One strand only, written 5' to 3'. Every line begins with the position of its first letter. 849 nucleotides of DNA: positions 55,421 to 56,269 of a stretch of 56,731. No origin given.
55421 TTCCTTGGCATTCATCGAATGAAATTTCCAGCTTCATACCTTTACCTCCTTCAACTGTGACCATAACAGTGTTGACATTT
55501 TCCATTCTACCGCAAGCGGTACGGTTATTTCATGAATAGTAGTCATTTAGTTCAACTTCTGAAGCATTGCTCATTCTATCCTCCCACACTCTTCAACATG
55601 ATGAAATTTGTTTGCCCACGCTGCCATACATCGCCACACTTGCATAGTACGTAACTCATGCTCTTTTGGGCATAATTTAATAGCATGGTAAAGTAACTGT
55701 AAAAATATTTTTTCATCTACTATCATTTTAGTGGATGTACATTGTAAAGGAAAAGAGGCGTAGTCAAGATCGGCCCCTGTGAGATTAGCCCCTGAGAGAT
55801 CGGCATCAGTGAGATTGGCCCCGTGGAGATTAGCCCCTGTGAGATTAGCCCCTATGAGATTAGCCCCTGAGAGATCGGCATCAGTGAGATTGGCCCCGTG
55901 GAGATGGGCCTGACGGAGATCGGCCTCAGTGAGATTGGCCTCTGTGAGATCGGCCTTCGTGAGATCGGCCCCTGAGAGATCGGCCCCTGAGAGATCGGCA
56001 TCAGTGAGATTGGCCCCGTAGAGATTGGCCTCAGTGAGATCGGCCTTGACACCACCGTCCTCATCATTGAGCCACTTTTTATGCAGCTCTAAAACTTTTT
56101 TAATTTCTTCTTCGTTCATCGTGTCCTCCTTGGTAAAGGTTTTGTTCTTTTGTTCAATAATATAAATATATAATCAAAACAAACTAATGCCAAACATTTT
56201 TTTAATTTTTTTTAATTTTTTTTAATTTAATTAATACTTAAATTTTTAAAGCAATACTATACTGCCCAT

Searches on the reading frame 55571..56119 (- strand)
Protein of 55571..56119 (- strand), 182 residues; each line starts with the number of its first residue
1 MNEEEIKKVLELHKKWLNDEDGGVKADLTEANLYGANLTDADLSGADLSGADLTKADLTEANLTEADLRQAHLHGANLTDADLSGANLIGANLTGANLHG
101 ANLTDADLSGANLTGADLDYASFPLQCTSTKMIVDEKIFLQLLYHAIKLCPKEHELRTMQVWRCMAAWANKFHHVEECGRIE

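Call 91: search_protein_families(library=phrogs, proteins=[window:55571-56119:-], max_evalue=0.001)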
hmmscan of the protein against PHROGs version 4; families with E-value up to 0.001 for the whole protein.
window:55571-56119:- (182 aa): 10 families
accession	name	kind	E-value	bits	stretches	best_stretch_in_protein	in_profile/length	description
phrog_7713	-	unknown function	7.6e-43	145.5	3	1-64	4-68/103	-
phrog_923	-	unknown function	1.4e-28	100.2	1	1-123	767-886/990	-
phrog_31265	-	unknown function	1e-23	85.6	1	26-121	49-144/264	-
phrog_15350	-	unknown function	2e-19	70.8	1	25-123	168-266/494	-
phrog_31567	-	unknown function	8.2e-13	49.6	2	25-52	47-74/151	-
phrog_30240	-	unknown function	5.6e-11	42.9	2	26-73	208-255/438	-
phrog_12514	-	unknown function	7.9e-11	42.9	1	25-123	143-241/287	-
phrog_7653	-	unknown function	7.5e-07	28.8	0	77-123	202-248/782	-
phrog_37032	-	unknown function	2.1e-05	25.4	0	37-59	9-29/110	-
phrog_28766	-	tail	4.5e-05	23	1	36-121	124-209/472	tail fiber protein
